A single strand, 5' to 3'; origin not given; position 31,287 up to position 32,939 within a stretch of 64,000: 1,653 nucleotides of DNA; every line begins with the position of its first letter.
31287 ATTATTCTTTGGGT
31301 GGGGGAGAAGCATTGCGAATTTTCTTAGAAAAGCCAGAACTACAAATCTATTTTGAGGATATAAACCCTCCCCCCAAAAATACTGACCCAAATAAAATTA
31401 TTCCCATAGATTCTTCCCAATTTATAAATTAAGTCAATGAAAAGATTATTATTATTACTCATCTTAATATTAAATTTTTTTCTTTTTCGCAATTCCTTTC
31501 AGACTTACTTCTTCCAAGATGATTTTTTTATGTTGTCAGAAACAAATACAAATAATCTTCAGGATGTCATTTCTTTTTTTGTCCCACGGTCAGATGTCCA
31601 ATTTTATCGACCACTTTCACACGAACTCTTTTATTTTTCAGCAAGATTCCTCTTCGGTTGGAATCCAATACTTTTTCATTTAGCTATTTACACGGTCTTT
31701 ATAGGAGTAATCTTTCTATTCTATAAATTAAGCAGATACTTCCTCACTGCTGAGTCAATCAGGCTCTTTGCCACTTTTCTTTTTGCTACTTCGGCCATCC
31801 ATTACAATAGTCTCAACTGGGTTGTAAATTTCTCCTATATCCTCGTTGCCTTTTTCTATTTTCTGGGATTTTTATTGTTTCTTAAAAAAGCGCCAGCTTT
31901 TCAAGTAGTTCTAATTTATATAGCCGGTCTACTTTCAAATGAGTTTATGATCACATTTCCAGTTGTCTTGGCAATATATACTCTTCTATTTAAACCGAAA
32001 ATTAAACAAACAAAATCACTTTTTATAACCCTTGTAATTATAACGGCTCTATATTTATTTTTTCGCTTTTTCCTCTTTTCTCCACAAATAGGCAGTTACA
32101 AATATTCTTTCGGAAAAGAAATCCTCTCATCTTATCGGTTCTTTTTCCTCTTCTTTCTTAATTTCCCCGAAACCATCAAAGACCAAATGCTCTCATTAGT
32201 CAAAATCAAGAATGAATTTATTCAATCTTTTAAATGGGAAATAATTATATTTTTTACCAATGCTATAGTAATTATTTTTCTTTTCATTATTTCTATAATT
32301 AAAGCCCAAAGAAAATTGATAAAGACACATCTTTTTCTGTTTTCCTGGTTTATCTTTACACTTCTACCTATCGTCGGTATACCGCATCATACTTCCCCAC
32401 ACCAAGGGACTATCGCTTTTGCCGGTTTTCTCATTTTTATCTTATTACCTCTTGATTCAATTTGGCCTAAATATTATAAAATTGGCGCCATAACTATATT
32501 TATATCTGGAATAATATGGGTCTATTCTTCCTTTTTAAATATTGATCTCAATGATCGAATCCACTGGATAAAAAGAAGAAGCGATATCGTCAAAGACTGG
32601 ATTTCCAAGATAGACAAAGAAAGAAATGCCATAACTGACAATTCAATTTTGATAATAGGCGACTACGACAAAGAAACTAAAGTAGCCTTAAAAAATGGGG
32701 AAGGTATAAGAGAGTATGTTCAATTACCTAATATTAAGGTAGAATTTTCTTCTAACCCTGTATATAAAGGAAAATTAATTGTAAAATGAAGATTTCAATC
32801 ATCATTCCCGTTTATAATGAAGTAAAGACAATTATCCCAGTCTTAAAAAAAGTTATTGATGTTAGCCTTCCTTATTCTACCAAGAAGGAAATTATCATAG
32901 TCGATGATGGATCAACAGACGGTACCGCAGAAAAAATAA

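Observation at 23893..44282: Extreme density of GT-C (polyprenyl-phosphate-sugar dependent) membrane glycosyltransferases, including a three-member paralog family with an FxQDDF...YRP motif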

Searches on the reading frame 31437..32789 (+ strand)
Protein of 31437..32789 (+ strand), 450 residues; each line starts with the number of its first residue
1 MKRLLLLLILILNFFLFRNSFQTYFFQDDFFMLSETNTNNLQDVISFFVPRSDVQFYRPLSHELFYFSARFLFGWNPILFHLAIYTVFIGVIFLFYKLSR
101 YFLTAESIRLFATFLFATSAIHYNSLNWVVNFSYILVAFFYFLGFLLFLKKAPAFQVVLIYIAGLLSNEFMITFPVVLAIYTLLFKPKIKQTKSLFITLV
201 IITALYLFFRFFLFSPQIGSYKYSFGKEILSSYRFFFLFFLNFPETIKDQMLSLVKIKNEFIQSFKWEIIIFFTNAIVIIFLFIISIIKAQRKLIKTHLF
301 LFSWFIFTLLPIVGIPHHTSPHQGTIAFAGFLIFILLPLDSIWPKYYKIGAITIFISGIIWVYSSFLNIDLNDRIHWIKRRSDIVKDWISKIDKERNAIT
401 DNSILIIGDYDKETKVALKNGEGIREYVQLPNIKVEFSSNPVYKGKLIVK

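Call 3: search_protein_families(library=pfam, proteins=[window:31437-32789:+], max_evalue=0.01)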
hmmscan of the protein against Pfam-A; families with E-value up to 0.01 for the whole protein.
window:31437-32789:+ (450 aa): 0 families

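Call 10: find_homologous_proteins(query=window:31437-32789:+, max_evalue=0.001)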
Query window:31437-32789:+ (450 aa): 36 proteins with E <= 0.001 among 8000 candidates.
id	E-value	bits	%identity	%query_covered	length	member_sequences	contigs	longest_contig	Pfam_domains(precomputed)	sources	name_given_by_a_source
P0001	3.7e-285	964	100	100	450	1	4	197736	-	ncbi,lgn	-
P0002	6.8e-198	677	71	100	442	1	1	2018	-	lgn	-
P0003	1.1e-120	422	46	100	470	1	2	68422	-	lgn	-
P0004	6.7e-112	393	47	95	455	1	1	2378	-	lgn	-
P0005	2.8e-109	384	46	97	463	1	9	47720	-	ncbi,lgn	-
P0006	1.1e-105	373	47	97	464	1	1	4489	-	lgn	-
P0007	3.5e-101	358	46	98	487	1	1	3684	-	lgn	-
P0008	1.2e-99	353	45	97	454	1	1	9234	-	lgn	-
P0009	4.0e-99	351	45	96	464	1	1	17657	-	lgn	-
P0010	3.3e-98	348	44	97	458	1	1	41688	-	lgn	-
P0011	1.4e-97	346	43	98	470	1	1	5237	-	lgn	-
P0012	1.5e-97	346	42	95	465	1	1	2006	-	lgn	-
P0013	1.9e-96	342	44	95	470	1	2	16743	-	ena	-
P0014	7.4e-95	337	42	98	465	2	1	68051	-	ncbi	-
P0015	9.9e-95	337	45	97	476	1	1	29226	-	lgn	-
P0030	1.5e-21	95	24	94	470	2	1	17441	PF13231.13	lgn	-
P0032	1.8e-14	72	26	95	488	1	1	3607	PF13231.13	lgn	-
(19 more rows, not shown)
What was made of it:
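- Closest known: Pfam PMT_2. Same: Two distant family members carry PF13231 (call 10).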

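Call 13: search_solved_structures(query=A1, max_evalue=10, show_alignments=2)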
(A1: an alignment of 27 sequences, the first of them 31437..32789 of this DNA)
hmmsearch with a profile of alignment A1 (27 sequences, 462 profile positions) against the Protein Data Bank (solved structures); distinct sequences matched with E-value up to 10: 1.
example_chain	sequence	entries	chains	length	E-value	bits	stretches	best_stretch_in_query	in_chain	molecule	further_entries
12dr_A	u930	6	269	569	0.34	12.9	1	256-302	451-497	Flagellar M-ring protein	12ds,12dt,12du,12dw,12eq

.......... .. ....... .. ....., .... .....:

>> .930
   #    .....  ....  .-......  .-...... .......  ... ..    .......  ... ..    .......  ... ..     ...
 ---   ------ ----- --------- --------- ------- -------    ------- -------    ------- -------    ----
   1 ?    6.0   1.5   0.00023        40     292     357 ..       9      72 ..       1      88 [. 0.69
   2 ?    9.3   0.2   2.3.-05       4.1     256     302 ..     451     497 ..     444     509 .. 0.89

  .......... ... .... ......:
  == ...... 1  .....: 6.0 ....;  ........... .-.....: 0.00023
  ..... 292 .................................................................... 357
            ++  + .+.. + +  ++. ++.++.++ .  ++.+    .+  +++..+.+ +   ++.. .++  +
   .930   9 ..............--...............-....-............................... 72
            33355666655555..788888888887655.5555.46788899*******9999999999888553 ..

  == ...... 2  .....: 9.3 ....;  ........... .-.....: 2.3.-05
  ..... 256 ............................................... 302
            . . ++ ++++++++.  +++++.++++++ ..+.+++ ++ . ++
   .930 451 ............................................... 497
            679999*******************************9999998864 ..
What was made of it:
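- Tried and rejected: A sequence-profile search of PDB with A1 found nothing relevant (call 13).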

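Call 15: find_encoding_contigs(protein=P0001, flank=2000, max_places=4)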
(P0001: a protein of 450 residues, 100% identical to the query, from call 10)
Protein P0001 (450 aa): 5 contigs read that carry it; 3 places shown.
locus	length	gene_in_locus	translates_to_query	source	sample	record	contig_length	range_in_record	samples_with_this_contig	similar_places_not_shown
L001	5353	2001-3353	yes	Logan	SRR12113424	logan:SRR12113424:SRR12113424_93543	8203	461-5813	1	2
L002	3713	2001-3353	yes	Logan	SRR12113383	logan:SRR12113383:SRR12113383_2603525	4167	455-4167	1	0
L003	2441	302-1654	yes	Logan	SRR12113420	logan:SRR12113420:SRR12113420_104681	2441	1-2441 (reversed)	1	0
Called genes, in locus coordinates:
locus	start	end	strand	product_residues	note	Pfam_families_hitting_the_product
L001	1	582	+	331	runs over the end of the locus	PF13439:Glyco_transf_4 (weak), PF00534:Glycos_transf_1, PF13692:Glyco_trans_1_4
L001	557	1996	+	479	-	-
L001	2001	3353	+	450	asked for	-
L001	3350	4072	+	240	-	PF00535:Glycos_transf_2, PF10111:Glyco_tranf_2_2, PF13641:Glyco_tranf_2_3 (weak)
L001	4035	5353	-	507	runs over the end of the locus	PF00884:Sulfatase (weak)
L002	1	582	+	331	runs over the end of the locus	PF13439:Glyco_transf_4 (weak), PF00534:Glycos_transf_1, PF13692:Glyco_trans_1_4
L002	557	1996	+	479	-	-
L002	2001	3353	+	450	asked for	-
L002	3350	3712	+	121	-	?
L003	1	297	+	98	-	?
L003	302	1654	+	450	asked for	-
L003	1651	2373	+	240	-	PF00535:Glycos_transf_2, PF10111:Glyco_tranf_2_2, PF13641:Glyco_tranf_2_3 (weak)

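Call 16: find_related_loci(query=A1, collection=genome_contigs, flank=8000)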
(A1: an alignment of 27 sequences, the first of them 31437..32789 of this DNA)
Query A1 (450 aa) in genome_contigs; peptide patterns used: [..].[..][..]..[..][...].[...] (x = any residue, [..] = any of these).
210 stretches matched a pattern; 67 encode a relative of the query (tblastn E <= 1e-3); 67 distinct loci.
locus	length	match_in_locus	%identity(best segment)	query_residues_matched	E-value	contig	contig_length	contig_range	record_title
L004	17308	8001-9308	40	2-427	1e-84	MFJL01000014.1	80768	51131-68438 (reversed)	MAG: Candidatus Gottesmanbacteria bacterium RIFCSPHIGHO2_02_FULL_39_11 rifcsphigho2_02_scaffold_230, whole genome shotgu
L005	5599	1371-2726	32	1-437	5e-52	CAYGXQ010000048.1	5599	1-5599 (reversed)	MAG TPA_asm: uncultured Gammaproteobacteria bacterium isolate ERP119294_co1_458 genome assembly, contig: NODE_22560_leng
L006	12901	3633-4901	32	15-425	3e-49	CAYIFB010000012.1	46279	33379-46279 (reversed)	MAG TPA_asm: uncultured Gammaproteobacteria bacterium isolate ERP119705_co19_135 genome assembly, contig: NODE_453_lengt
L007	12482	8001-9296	31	20-443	3e-48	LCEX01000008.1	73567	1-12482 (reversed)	MAG: Candidatus Gottesmanbacteria bacterium GW2011_GWC1_43_10 UV55_C0008, whole genome shotgun sequence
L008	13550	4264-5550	29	16-427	5e-47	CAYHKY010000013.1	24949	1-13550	MAG TPA_asm: uncultured Gammaproteobacteria bacterium isolate ERP119705_co13_644 genome assembly, contig: NODE_2459_leng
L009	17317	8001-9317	30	17-444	8e-43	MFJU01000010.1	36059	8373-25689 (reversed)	MAG: Candidatus Gottesmanbacteria bacterium RIFCSPLOWO2_01_FULL_42_22 rifcsplowo2_01_scaffold_1603, whole genome shotgun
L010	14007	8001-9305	29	5-420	5e-49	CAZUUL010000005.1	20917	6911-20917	MAG TPA_asm: uncultured Gammaproteobacteria bacterium isolate binchicken_co95_36 genome assembly, contig: NODE_1156_leng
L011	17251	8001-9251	28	4-440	7e-41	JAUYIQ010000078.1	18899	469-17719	MAG: Candidatus Curtissbacteria bacterium isolate C24_metabat.bin.101_sub C24_k141_363488, whole genome shotgun sequence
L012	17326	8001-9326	29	8-445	6e-40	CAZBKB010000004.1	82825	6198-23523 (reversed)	MAG TPA_asm: uncultured Gammaproteobacteria bacterium isolate SRP050083_co1_19 genome assembly, contig: NODE_51_length_8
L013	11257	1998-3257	28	6-434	5e-40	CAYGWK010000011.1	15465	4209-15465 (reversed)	MAG TPA_asm: uncultured Gammaproteobacteria bacterium isolate ERP119294_co3_383 genome assembly, contig: NODE_2515_lengt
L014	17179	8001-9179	31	4-411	8e-40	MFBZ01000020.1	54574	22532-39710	MAG: Candidatus Curtissbacteria bacterium RIFCSPLOWO2_12_FULL_41_16 rifcsplowo2_12_scaffold_469, whole genome shotgun se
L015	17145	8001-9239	29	40-440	4e-41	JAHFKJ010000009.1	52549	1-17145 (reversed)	MAG: Candidatus Gottesmanbacteria bacterium isolate nzgw407 NODE_698_length_52550_cov_4.017795, whole genome shotgun seq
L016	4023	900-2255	28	2-438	1e-39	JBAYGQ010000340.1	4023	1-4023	MAG: Bacteroidota bacterium isolate SO_2016_GW1_129 scaffold44153_OW334_2016, whole genome shotgun sequence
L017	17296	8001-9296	30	4-425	6e-48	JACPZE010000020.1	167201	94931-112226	MAG: Candidatus Gottesmanbacteria bacterium isolate NC_groundwater_881_Pr1_S2p5_36_20 Montesol18_S2p5_coassembly_scaffol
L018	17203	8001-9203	31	24-395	1e-35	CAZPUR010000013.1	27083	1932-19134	MAG TPA_asm: uncultured Pseudomonadales bacterium isolate binchicken_co34_574 genome assembly, contig: NODE_2640_length_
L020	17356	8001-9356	27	1-435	1e-35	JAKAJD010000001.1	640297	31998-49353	MAG: bacterium isolate WY3.bin73 NODE_5_length_640297_cov_3.520291, whole genome shotgun sequence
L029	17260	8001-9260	27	3-426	6e-31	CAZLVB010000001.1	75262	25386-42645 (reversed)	MAG TPA_asm: uncultured Gammaproteobacteria bacterium isolate SRP269290_co3_1053 genome assembly, contig: NODE_248_lengt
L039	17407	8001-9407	25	2-439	1e-21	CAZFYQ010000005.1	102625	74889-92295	MAG TPA_asm: uncultured Gammaproteobacteria bacterium isolate SRP200132_co1_341 genome assembly, contig: NODE_213_length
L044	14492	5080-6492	24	2-435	7e-18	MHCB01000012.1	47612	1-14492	MAG: Candidatus Blackburnbacteria bacterium RIFCSPHIGHO2_12_FULL_44_25 rifcsphigho2_12_scaffold_1834, whole genome shotg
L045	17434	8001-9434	24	1-435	3e-17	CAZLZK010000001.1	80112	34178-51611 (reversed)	MAG TPA_asm: uncultured Gammaproteobacteria bacterium isolate SRP269290_co1_809 genome assembly, contig: NODE_289_length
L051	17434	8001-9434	23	1-439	8e-13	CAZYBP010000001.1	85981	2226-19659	MAG TPA_asm: uncultured Gammaproteobacteria bacterium isolate binchicken_co227_340 genome assembly, contig: NODE_529_len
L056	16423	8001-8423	30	6-149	7e-11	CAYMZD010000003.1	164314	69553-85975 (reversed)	MAG TPA_asm: uncultured Gammaproteobacteria bacterium isolate binchicken_co110_145 genome assembly, contig: NODE_230_len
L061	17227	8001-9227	25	50-439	2e-13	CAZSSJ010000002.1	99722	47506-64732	MAG TPA_asm: uncultured Gammaproteobacteria bacterium isolate SRP050083_co1_3 genome assembly, contig: NODE_32_length_99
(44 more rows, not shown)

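Call 19: search_protein_families(library=ncbifam, proteins=[window:31437-32789:+], max_evalue=1)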
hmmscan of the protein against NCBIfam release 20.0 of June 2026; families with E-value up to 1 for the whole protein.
window:31437-32789:+ (450 aa): 0 families

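Call 20: predict_structure(alignment_id=A1)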
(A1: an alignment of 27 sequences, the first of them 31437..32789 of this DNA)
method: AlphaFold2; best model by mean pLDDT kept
length: 450 residues; sequences in the alignment: 27
mean_pLDDT: 92.3   pTM: 0.92
mean pLDDT of the five models: 92.3, 91.7, 91.1, 90.7, 89.5
residues with pLDDT >= 90: 360; 70-90: 79; 50-70: 11; < 50: 0
segments of 3 or more residues with pLDDT < 50: none
pLDDT, mean of each block of 10 residues (from residue 1): 94 97 96 90 88 81 95 96 98 98 96 98 97 98 97 96 96 96 82 90 91 73 83 93 91 85 93 92 80 86 96 84 96 94 91 93 96 95 97 95 95 95 93 94 94
secondary structure, 60 per line:
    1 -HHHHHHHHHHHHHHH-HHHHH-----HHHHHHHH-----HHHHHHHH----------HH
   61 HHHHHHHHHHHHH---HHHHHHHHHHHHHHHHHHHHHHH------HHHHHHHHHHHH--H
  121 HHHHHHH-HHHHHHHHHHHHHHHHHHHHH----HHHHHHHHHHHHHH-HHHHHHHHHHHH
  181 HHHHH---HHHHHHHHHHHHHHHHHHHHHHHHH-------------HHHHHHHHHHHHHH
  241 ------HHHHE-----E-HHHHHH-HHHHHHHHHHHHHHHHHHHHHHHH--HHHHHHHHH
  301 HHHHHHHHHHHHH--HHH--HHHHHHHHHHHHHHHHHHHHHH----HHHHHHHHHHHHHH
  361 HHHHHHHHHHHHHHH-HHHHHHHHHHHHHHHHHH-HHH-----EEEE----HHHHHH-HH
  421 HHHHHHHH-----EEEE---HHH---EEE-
elements in order: H2-16 H18-22 H28-35 H41-48 H59-73 H77-99 H106-117 H120-127 H129-149 H154-167 H169-185 H189-213 H227-240 H247-250 H259-264 H266-289 H292-313 H321-342 H347-375 H377-394 E404-407 H412-417 H419-428 E434-437 E447-449
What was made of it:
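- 31437..32789 (+): TMTC-like GT-C paralogue 2 (450 aa). DD at 28-29 (nt 31518-31523), YRP at 57-59 (nt 31605-31613), SNE at 167-169 with invariant E169, PETIKDQ at 244-250. About 11-12 membrane helices and a small C-terminal alpha/beta domain from about residue 395. AlphaFold2 model, pLDDT 92.3, pTM 0.92 (call 20).
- On GT-C glycosyltransferase superfamily (fold level): AF2 model of 31437: TM1 at residues 2-22, loop helices at 28-35 and 41-48, about 11-12 long helices (call 20).
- On TMTC / CAZy GT105: No TPR Pfam hit (calls 3, 20).
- A domain of about 55 residues replaces it (call 20).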

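Call 22: search_protein_representatives(alignment_id=A1)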
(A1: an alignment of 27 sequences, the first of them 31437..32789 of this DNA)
Query: 27 sequences, 462 profile positions. Proteins with E-value up to 0.001 (for the whole library): 72646; up to 1e-10: 31862; up to 1e-30: 1384. The best 150 are listed.
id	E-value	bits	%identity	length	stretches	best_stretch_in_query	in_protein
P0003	2.4e-159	547.5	-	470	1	1-459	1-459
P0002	8.0e-154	529.3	-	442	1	1-459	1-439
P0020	1.2e-149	515.5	-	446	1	1-449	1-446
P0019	1.6e-146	505.2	-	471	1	2-452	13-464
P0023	1.8e-142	491.9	-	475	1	1-452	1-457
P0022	1.2e-141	489.1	-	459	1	3-447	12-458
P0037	3.8e-129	447.9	-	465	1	5-454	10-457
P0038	4.6e-128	444.4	-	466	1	2-453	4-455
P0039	2.9e-127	441.7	-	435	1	1-448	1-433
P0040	3.6e-126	438.1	-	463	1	4-449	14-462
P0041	1.9e-124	432.5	-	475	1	1-452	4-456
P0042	2.8e-122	425.3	-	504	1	5-455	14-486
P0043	6.4e-118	410.9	-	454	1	5-458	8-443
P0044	2.5e-117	409.0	-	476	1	5-452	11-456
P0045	3.1e-113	395.5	-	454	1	1-451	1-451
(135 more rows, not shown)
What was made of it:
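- Full-length homologues number in the thousands: 1384 cluster representatives at E<=1e-30 (call 22).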

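Call 24: fold_search(model_id=the predicted structure, library=pdb)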
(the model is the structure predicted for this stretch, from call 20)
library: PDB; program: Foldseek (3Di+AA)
matches with E <= 10: 184; with E <= 0.001: 0
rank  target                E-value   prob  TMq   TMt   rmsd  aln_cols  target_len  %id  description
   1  5f15                  3.1e-03  1.00  0.51  0.44   7.3       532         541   10  Crystal Structure of ArnT from Cupriavidus metallidurans bound to Undecaprenyl phosphate (released 2016-02-17)
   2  6ftg_5                7.8e-03  1.00  0.53  0.40  15.8       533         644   10  Subtomogram average of OST-containing ribosome-translocon complexes from canine rough microsomal membranes (released 2018-03-21)
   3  8agb_A                9.2e-03  1.00  0.52  0.39  13.2       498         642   11  Structure of yeast oligosaccharylransferase complex with lipid-linked oligosaccharide bound (released 2022-12-07)
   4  5ezm                  1.3e-02  1.00  0.50  0.43   8.6       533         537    9  Crystal Structure of ArnT from Cupriavidus metallidurans in the apo state (released 2016-02-17)
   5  8b6l_I                1.5e-02  1.00  0.48  0.34  19.1       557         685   11  Subtomogram average of the human Sec61-TRAP-OSTA-translocon (released 2022-12-07)
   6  6s7t_A                1.5e-02  1.00  0.54  0.38  11.0       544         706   10  Cryo-EM structure of human oligosaccharyltransferase complex OST-B (released 2019-12-18)
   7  8age_A                1.5e-02  1.00  0.53  0.39  10.2       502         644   11  Structure of yeast oligosaccharylransferase complex with acceptor peptide bound (released 2022-12-07)
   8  3waj                  1.7e-02  1.00  0.50  0.31  15.2       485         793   11  Crystal structure of the Archaeoglobus fulgidus oligosaccharyltransferase (O29867_ARCFU) complex with Zn and sulfate (released 2013-10-30)
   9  6ezn_F                2.0e-02  1.00  0.53  0.39  12.7       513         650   11  Cryo-EM structure of the yeast oligosaccharyltransferase (OST) complex (released 2018-01-17)
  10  9n9j_I                2.0e-02  1.00  0.51  0.35  14.7       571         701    9  Structure of a GRP94 folding intermediate engaged with a CCDC134- and FKBP11-bound secretory translocon (released 2025-11-19)
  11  7e9s_A                2.1e-02  1.00  0.47  0.27   8.8       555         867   10  Archaeal oligosaccharyltransferase AglB from Archaeoglobus fulgidus in complex with an inhibitory peptide and a dolich (released 2021-09-08)
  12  7zlh_A                2.3e-02  0.99  0.41  0.32  10.4       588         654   12  Cryo-EM structure of C-mannosyltransferase CeDPY19, in apo state, bound to CMT2-Fab and anti-Fab nanobody (released 2023-01-11)
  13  8agc_A                2.3e-02  0.99  0.42  0.30  10.9       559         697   12  Structure of yeast oligosaccharylransferase complex with lipid-linked oligosaccharide and non-acceptor peptide bound (released 2022-12-07)
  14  6c26_A                3.7e-02  1.00  0.49  0.36  13.5       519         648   10  The Cryo-EM structure of a eukaryotic oligosaccharyl transferase complex (released 2018-01-31)
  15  7zli_A                4.2e-02  0.99  0.43  0.31  17.4       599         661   11  Cryo-EM structure of C-mannosyltransferase CeDPY19, in complex with Dol25-P-Man and bound to CMT2-Fab and anti-Fab nan (released 2023-01-11)
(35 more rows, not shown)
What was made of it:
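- On GT-C glycosyltransferase superfamily (fold level): For 31437 the top 21 hits are all GT-C (ArnT, STT3, AglB, DPY19, ALG6, Pmt, AftA), probability mostly 0.95-1.00, TM 0.3-0.54 and about 0.5 for the best hits (call 24).
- Closest known: ArnA/ArnC/ArnT and rhizobial RgtE/RgtA-D pathways. Same: ArnT is the top structural match of 31437 (call 24).
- Checked: They have a GT-C predicted fold (calls 20, 24).
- Foldseek E-values for the 31437 model are modest, at best 3e-3 with TM about 0.5 (call 24).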
